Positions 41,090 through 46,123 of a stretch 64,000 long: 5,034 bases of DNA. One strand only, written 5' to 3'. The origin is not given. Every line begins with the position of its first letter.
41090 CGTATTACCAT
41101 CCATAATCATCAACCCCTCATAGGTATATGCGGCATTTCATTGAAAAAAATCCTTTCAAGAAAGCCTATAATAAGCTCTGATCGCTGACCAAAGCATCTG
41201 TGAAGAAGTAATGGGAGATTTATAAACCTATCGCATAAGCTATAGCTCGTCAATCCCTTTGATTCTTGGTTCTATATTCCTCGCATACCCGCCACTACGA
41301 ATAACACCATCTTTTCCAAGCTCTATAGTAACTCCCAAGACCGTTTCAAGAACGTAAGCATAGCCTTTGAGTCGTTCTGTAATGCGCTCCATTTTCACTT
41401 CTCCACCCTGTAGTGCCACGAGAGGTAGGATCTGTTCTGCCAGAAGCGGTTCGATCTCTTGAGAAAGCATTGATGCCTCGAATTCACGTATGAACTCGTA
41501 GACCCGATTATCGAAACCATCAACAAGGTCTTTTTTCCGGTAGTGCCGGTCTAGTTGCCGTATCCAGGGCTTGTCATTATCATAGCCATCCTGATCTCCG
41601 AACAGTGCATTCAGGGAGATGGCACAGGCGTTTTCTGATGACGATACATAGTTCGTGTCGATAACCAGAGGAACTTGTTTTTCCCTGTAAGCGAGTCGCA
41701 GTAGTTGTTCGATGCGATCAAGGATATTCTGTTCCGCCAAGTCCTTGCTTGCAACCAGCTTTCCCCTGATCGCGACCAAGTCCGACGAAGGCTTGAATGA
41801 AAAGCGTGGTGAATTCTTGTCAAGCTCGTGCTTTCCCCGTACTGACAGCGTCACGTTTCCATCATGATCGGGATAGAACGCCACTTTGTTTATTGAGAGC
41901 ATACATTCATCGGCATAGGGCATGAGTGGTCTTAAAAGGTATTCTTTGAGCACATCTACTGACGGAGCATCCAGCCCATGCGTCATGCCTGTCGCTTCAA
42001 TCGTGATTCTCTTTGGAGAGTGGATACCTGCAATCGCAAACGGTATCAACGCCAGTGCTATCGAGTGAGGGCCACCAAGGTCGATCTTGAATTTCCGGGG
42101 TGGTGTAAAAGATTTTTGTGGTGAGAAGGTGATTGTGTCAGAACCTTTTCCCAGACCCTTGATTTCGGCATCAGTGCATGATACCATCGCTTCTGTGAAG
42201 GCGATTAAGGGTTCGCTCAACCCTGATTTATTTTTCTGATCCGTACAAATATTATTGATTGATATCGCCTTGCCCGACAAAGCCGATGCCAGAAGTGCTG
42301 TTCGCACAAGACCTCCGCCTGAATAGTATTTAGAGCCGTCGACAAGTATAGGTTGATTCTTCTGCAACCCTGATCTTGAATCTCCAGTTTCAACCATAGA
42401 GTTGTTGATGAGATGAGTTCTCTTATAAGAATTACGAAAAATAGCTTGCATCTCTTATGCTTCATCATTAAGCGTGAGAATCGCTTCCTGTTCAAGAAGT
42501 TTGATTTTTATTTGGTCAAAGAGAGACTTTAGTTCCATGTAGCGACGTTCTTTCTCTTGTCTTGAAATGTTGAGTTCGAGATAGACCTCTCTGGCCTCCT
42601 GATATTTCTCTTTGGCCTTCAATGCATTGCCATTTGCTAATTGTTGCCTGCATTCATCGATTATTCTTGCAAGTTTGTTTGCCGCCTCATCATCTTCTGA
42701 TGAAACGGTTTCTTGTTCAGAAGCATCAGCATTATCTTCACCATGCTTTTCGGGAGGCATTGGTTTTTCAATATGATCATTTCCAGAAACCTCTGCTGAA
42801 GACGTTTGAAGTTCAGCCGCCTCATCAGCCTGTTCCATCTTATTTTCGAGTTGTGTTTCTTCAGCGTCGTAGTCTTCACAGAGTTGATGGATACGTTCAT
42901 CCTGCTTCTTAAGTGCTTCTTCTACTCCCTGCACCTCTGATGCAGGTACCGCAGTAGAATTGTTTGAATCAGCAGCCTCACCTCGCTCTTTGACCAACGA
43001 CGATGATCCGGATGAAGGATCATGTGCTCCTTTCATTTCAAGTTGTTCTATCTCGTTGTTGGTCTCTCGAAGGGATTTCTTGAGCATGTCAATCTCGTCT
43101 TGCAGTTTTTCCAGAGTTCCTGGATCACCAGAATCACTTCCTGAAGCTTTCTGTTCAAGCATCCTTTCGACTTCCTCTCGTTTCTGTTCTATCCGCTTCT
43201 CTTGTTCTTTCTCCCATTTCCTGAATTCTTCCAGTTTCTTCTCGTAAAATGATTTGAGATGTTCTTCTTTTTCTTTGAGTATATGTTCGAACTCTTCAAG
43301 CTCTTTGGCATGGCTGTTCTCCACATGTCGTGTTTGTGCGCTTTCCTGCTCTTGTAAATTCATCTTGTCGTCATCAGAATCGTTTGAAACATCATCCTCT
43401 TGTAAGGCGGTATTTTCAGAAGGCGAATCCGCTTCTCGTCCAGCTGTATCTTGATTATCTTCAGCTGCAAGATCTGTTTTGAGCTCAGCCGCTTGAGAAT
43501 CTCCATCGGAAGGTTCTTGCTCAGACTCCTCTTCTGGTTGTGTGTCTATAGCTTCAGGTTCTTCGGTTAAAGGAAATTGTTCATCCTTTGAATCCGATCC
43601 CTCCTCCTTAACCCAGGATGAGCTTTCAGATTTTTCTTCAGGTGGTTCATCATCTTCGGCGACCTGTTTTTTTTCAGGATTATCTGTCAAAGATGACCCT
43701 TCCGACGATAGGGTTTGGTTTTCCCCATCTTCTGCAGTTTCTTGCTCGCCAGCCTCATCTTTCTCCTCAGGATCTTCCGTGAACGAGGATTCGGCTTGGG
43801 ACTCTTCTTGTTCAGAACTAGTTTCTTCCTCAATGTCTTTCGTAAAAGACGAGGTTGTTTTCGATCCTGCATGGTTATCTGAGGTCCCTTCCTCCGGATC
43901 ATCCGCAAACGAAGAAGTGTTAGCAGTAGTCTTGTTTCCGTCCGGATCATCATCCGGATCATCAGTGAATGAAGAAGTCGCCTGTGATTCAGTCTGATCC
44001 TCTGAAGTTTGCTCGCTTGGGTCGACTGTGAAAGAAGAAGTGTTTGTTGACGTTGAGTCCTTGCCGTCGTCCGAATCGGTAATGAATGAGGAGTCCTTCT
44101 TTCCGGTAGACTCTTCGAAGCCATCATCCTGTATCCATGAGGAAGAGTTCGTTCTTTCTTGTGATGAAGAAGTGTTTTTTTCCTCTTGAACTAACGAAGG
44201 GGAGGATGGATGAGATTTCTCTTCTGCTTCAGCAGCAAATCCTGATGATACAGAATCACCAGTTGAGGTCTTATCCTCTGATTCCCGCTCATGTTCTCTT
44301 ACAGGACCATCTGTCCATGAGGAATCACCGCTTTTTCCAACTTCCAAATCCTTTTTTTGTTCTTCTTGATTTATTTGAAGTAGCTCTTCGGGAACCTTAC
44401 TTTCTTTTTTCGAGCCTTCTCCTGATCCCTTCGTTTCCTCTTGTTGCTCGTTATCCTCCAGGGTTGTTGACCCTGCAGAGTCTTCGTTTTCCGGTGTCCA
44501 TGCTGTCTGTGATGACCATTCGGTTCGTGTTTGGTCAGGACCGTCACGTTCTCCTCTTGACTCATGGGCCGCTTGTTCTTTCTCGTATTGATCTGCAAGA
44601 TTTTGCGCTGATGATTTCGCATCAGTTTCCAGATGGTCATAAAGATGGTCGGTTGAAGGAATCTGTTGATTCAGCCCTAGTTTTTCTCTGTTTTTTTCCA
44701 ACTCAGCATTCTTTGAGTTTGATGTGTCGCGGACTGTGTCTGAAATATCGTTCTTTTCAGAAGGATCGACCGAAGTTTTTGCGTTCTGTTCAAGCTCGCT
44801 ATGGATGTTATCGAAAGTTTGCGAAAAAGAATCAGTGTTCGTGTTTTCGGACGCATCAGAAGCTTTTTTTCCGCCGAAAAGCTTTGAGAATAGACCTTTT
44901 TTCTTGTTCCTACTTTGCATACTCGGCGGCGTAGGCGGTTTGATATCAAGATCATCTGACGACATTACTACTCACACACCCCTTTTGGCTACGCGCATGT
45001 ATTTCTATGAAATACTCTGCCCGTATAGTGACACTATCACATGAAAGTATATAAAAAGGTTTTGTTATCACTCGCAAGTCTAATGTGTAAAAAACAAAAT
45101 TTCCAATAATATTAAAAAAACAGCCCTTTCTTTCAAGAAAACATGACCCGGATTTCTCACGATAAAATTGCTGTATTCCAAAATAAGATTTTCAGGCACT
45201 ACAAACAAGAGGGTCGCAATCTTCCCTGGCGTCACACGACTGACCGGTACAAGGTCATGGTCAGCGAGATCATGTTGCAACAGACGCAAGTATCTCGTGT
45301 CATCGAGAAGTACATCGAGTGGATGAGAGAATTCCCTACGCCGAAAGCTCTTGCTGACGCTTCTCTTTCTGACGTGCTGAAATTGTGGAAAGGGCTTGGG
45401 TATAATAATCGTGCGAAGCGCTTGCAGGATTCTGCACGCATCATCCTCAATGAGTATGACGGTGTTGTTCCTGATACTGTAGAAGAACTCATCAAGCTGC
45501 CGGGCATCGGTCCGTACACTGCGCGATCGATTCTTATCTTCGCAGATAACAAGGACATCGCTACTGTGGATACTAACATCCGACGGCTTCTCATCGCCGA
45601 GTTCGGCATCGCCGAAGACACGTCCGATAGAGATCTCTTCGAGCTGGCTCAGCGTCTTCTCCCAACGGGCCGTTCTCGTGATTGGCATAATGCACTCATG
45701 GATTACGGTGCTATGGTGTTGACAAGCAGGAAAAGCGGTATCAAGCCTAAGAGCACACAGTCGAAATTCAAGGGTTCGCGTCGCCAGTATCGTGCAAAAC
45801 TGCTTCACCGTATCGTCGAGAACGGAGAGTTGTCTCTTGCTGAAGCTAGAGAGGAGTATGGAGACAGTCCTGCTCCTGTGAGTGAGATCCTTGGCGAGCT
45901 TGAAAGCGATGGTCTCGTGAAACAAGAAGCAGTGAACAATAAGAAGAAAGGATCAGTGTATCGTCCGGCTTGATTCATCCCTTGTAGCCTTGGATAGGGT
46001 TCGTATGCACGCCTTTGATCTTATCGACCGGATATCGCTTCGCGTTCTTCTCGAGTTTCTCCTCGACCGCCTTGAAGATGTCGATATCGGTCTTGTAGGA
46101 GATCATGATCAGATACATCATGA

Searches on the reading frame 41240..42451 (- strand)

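Call 94: search_protein_families(library=pfam, proteins=[window:41240-42451:-], max_evalue=0.00001)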
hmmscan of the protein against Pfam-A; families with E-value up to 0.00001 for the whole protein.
window:41240-42451:- (403 aa): 1 family
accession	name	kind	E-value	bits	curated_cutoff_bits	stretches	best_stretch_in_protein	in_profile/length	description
PF01137.26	RTC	-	1.2e-32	113.3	27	1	43-377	3-220/221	RNA 3'-terminal phosphate cyclase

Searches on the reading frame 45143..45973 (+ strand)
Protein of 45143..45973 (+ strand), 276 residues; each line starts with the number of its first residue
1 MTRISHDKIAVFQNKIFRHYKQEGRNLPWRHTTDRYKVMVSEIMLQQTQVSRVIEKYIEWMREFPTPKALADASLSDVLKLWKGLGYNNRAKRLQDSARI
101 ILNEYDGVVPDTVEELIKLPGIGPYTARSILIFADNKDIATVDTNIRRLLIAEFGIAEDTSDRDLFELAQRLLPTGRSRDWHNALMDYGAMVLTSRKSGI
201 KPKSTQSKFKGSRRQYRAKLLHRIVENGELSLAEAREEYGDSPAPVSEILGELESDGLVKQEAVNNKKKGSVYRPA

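Call 95: search_protein_families(library=pfam, proteins=[window:45143-45973:+], max_evalue=0.00001)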
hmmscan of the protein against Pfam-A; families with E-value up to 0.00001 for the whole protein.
window:45143-45973:+ (276 aa): 2 families
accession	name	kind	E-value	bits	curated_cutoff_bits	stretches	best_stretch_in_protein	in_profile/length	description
PF00730.31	HhH-GPD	-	6e-21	75.3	26.2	1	40-174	1-107/108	HhH-GPD superfamily base excision DNA repair protein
PF00633.29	HHH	-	2e-11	43.5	24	1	104-131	1-28/30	Helix-hairpin-helix motif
